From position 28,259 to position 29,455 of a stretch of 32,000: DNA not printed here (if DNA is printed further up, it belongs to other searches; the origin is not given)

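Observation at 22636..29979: Module B: a nine-gene coupled operon of amide/amidine hydrolases that matches no pathway I know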

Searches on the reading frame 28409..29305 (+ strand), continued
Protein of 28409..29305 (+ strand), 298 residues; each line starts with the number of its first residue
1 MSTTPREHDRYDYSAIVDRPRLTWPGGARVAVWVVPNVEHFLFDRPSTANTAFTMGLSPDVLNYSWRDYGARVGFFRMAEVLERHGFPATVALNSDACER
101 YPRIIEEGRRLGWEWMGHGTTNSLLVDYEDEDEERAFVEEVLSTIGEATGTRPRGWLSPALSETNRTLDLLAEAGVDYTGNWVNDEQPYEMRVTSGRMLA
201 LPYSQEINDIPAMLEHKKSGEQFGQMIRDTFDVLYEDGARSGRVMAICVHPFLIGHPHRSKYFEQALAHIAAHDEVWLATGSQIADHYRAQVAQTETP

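Call 36: get_annotated_region(hit=H4, flank=9000)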
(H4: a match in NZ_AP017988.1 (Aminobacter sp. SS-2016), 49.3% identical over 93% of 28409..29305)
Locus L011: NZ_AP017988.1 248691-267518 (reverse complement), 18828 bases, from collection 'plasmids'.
description: Aminobacter sp. SS-2016 strain Y103A plasmid pANY103b, complete sequence
organism: Aminobacter sp. SS-2016 (NCBI taxid 1870862)
taxonomy: Bacteria; Pseudomonadota; Alphaproteobacteria; Hyphomicrobiales; Phyllobacteriaceae; Aminobacter; Aminobacter sp. SS-2016
host: -; source: Lotus japoicus; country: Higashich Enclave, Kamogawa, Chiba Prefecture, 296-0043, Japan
typing (MOB-suite, as given by PLSDB): non-mobilizable; mating-pair formation MPF_T
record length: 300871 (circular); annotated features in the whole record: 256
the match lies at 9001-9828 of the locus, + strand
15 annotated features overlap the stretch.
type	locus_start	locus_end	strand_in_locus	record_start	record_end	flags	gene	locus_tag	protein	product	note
CDS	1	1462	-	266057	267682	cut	-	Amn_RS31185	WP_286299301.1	class I adenylate-forming enzyme family protein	-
CDS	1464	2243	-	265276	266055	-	-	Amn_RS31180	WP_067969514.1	enoyl-CoA hydratase-related protein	-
CDS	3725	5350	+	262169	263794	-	-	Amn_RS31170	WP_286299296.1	sigma 54-interacting transcriptional regulator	GO:0006355 - regulation of DNA-templated transcription [Evidence IEA]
CDS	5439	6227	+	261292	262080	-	-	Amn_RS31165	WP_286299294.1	SDR family oxidoreductase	-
CDS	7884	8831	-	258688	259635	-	-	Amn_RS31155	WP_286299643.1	LysR family transcriptional regulator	-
CDS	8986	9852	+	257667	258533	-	-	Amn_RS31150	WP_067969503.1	polysaccharide deacetylase family protein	-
CDS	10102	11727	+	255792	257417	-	-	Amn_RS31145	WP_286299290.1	amidase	-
CDS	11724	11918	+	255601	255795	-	-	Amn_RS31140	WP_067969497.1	hypothetical protein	-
CDS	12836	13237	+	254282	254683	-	-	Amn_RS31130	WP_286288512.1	transposase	GO:0006313 - DNA transposition [Evidence IEA]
CDS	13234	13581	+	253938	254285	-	tnpB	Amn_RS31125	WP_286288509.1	IS66 family insertion sequence element accessory protein TnpB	-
CDS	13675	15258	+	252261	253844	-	-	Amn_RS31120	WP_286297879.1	IS66 family transposase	-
CDS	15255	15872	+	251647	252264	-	-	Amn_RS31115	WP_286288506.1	plasmid pRiA4b ORF-3 family protein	-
CDS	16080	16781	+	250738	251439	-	-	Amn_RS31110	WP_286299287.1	autoinducer binding domain-containing protein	-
CDS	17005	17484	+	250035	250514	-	-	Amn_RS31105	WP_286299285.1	transposase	GO:0006313 - DNA transposition [Evidence IEA]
CDS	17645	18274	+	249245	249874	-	-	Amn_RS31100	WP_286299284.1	hypothetical protein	-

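Call 37: get_annotated_region(hit=H15, flank=9000)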
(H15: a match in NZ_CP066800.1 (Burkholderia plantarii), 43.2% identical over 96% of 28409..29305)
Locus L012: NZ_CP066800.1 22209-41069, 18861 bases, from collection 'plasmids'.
description: Burkholderia plantarii strain KACC 18964 plasmid p1, complete sequence
organism: Burkholderia plantarii (NCBI taxid 41899)
taxonomy: Bacteria; Pseudomonadota; Betaproteobacteria; Burkholderiales; Burkholderiaceae; Burkholderia; Burkholderia plantarii
host: -; source: Oryza sativa,cell culture; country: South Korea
typing (MOB-suite, as given by PLSDB): conjugative; replicon rep_cluster_382; relaxase MOBF; mating-pair formation MPF_F
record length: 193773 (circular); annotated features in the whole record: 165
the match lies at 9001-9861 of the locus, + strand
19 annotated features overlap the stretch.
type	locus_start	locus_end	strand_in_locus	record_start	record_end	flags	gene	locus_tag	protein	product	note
CDS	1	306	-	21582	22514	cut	-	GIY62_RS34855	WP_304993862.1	FAD-binding protein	-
CDS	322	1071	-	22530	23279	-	-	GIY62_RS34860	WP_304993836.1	electron transfer flavoprotein subunit beta/FixA family protein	-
CDS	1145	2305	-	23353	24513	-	-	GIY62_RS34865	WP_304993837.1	porin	-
CDS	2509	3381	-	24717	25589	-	-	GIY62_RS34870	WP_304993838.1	isocitrate lyase/PEP mutase family protein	-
CDS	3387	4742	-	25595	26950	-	-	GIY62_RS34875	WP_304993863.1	FAD-dependent oxidoreductase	-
CDS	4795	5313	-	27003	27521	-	-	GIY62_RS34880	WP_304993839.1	3-isopropylmalate dehydratase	-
CDS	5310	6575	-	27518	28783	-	-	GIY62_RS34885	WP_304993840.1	3-isopropylmalate dehydratase large subunit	-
CDS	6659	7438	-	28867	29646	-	-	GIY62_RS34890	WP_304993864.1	GntR family transcriptional regulator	-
CDS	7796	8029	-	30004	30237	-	-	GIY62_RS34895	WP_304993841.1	hypothetical protein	-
CDS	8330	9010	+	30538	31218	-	-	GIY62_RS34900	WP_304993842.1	isochorismatase family protein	-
CDS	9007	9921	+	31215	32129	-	-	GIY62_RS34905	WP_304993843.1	polysaccharide deacetylase family protein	-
CDS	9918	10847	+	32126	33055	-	-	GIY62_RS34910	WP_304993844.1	polysaccharide deacetylase family protein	-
CDS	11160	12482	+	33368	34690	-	-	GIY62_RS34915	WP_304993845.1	MFS transporter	GO:0055085 - transmembrane transport [Evidence IEA]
CDS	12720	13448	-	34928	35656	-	-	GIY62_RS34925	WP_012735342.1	IS6 family transposase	-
CDS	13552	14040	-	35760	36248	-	-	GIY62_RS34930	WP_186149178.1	RES family NAD+ phosphorylase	-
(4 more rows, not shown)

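Call 38: get_annotated_region(hit=H21, flank=9000)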
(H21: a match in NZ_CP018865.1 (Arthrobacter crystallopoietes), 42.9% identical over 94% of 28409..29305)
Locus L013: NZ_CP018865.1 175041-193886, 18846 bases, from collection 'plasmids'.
description: Arthrobacter crystallopoietes strain DSM 20117 plasmid pLDW-10, complete sequence
organism: Arthrobacter crystallopoietes (NCBI taxid 37928)
taxonomy: Bacteria; Actinomycetota; Actinomycetes; Micrococcales; Micrococcaceae; Arthrobacter; Arthrobacter crystallopoietes
host: -; source: single cell,soil; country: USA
typing (MOB-suite, as given by PLSDB): conjugative; relaxase MOBP; mating-pair formation MPF_T
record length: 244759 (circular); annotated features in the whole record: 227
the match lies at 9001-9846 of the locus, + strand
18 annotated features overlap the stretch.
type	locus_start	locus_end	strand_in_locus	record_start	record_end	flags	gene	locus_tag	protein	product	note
CDS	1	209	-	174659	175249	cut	-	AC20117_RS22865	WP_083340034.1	nucleotidyltransferase family protein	-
CDS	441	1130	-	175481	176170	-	-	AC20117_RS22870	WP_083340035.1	GntR family transcriptional regulator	-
CDS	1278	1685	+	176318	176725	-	-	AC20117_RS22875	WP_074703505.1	PaaI family thioesterase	-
CDS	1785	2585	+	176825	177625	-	-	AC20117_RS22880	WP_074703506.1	ABC transporter permease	-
CDS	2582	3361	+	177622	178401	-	-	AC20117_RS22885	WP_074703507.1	ABC transporter permease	-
CDS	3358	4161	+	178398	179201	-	-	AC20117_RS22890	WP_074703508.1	ABC transporter ATP-binding protein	-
CDS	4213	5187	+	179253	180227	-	-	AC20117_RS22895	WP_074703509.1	ABC transporter substrate-binding protein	-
CDS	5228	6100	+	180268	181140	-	-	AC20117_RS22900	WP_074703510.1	FAD binding domain-containing protein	-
CDS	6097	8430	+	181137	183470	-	-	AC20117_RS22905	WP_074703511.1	xanthine dehydrogenase family protein molybdopterin-binding subunit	-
CDS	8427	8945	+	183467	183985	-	-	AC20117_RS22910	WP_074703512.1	2Fe-2S iron-sulfur cluster-binding protein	-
CDS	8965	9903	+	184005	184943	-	-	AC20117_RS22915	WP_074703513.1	polysaccharide deacetylase family protein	GO:0005975 - carbohydrate metabolic process [Evidence IEA]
CDS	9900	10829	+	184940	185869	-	-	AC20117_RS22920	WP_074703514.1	hypothetical protein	-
CDS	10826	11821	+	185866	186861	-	-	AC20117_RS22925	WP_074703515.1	asparaginase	-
CDS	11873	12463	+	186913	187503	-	-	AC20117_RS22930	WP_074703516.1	SRPBCC family protein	-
CDS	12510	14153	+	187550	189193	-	-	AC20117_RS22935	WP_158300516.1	class I adenylate-forming enzyme family protein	-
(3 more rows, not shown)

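Call 39: get_annotated_region(hit=H13, flank=9000)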
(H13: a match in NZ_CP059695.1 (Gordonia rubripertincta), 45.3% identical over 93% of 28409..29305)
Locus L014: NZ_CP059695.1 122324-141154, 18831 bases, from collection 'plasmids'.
description: Gordonia rubripertincta strain SD5 plasmid pGRS1, complete sequence
organism: Gordonia rubripertincta (NCBI taxid 36822)
taxonomy: Bacteria; Actinomycetota; Actinomycetes; Mycobacteriales; Gordoniaceae; Gordonia; Gordonia rubripertincta
host: -; source: Cell culture,soil; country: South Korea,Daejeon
typing (MOB-suite, as given by PLSDB): mobilizable; relaxase MOBF
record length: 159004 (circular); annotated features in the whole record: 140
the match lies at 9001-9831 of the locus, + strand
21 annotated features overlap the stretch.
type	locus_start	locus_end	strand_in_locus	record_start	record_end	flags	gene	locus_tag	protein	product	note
CDS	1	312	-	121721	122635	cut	-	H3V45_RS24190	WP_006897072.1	LysR family transcriptional regulator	GO:0006355 - regulation of DNA-templated transcription [Evidence IEA]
CDS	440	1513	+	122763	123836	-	-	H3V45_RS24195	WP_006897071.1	SDR family oxidoreductase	-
CDS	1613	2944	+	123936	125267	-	-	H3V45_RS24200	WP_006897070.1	aromatic ring-hydroxylating dioxygenase subunit alpha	-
CDS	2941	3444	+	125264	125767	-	-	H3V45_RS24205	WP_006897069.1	aromatic-ring-hydroxylating dioxygenase subunit beta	GO:0019439 - aromatic compound catabolic process [Evidence IEA]; GO:0006725 - cellular aromatic compound metabolic ...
CDS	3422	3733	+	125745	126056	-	-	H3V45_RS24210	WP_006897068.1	hypothetical protein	-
CDS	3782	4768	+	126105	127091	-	-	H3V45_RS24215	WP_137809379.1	alpha/beta fold hydrolase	-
CDS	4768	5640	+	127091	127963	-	-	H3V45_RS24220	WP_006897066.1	extradiol dioxygenase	-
CDS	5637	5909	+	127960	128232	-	-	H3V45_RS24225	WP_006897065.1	hypothetical protein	-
CDS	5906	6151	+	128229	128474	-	-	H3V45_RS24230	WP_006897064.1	ferredoxin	-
CDS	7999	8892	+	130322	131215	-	-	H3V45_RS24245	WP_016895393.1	alpha/beta hydrolase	-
CDS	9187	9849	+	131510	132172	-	-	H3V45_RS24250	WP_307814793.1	polysaccharide deacetylase family protein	GO:0005975 - carbohydrate metabolic process [Evidence IEA]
CDS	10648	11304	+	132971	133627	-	-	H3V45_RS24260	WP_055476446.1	N-carbamoylsarcosine amidohydrolase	-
CDS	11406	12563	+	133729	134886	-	-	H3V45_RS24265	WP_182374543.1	MFS transporter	GO:0055085 - transmembrane transport [Evidence IEA]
CDS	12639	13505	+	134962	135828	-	-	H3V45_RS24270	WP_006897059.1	aldo/keto reductase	-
CDS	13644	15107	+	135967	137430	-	-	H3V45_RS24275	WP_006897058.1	aromatic-ring-hydroxylating dioxygenase subunit alpha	-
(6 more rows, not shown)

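Call 97: search_solved_structures(query=window:28409-29305:+, max_evalue=0.001, show_alignments=5)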
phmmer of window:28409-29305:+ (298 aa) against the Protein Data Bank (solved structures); distinct sequences matched with E-value up to 0.001: 5.
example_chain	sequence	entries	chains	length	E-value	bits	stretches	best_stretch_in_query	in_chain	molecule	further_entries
1z7a_A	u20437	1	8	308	7.4e-34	120.4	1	20-291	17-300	conserved hypothetical protein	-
3cl6_A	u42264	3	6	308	1.4e-29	106.3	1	19-291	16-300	Puue allantoinase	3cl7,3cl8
3s6o_A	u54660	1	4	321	9.3e-28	100.4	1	22-290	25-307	Polysaccharide deacetylase family protein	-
3rxz_A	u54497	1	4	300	3.8e-24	88.5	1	23-293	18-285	Polysaccharide deacetylase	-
3qbu_A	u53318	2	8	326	1.2e-12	50.7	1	69-209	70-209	Putative uncharacterized protein | peptidoglycan deacetylase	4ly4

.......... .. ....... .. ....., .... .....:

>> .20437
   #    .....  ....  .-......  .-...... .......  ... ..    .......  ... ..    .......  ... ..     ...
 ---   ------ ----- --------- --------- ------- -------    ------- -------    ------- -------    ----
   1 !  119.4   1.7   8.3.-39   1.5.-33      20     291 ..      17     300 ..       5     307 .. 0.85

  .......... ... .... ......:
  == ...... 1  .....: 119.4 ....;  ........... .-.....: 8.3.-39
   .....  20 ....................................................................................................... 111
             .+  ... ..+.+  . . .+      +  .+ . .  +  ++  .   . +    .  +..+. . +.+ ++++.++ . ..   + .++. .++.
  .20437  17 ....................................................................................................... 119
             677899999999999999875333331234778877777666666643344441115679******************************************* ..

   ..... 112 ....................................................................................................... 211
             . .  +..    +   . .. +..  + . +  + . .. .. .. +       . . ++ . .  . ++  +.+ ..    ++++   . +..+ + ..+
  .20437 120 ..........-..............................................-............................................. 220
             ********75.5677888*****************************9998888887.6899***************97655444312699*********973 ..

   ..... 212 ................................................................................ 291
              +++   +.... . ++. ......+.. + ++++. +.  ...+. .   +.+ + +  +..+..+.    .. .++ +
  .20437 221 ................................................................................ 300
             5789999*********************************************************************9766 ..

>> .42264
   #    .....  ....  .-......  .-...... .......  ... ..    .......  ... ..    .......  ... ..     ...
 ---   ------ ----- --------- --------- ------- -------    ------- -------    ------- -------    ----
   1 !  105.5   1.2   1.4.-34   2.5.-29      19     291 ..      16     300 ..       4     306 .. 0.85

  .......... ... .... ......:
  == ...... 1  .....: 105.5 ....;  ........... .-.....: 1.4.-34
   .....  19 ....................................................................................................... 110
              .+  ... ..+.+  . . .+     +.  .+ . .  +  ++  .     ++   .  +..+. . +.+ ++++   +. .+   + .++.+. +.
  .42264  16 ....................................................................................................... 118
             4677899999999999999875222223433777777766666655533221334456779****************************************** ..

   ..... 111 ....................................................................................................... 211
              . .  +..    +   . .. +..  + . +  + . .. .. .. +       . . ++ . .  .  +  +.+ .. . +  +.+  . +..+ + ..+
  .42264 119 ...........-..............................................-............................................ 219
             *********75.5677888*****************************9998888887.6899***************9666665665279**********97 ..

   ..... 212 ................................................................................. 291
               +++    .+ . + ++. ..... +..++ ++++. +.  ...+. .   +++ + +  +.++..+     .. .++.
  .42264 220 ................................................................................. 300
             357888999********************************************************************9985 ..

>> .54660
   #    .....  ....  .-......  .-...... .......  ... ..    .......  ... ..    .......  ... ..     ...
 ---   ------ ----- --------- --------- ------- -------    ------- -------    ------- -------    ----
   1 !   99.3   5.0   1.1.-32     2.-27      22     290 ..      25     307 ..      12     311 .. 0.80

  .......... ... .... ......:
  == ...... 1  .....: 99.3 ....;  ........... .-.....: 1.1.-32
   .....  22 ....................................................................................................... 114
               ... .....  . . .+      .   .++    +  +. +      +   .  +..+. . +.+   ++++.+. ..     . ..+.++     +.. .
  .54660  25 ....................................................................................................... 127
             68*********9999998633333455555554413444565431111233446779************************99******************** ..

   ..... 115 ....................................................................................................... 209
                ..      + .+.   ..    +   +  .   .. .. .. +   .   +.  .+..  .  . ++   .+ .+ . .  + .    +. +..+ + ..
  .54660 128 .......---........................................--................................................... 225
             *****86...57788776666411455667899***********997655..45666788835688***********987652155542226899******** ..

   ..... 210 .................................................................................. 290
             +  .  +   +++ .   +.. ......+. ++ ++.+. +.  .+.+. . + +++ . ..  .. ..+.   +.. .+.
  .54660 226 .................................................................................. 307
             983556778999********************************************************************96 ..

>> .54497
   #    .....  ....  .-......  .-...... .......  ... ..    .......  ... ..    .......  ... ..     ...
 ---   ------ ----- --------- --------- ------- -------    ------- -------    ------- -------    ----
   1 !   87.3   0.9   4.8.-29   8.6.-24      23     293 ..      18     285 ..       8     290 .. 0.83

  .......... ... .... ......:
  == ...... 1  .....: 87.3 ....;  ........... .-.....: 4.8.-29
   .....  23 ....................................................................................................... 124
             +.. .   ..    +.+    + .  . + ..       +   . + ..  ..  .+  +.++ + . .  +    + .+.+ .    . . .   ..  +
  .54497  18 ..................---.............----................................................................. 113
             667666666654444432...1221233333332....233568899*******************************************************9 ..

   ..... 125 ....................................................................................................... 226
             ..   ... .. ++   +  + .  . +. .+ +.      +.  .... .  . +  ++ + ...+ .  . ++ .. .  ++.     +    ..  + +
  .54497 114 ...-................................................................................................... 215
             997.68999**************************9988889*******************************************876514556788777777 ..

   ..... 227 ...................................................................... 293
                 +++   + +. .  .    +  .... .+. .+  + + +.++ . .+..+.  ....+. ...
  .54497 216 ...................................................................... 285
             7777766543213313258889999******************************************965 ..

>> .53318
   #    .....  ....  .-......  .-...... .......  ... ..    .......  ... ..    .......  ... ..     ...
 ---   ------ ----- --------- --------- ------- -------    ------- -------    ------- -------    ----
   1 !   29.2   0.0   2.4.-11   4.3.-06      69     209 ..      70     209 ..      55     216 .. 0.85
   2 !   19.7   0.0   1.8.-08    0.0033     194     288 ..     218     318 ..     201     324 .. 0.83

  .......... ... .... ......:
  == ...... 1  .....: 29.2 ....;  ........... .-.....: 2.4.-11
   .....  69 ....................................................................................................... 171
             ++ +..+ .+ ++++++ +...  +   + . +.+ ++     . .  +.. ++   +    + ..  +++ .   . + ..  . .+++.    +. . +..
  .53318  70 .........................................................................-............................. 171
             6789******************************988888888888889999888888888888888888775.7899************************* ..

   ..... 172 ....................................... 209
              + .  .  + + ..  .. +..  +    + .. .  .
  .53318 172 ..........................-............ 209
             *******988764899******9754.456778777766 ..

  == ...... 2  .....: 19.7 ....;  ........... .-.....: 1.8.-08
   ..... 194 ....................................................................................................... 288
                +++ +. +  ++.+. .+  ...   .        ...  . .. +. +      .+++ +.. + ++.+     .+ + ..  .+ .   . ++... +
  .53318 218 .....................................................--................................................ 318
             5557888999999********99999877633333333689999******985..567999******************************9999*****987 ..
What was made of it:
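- On PuuE allantoinase (G8): G8 VVPNVEH aligns with PuuE VLNYEE; G8 MGHG aligns with PuuE CSHG; G8 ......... aligns with PuuE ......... (call 97).
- Closest known: PuuE allantoinase. Different: G8 lacks the insertion that PuuE carries after its N-x-E-E motif (call 97).
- G8 lies in the PuuE branch and shares its N-x-E and single-His motifs (call 97).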
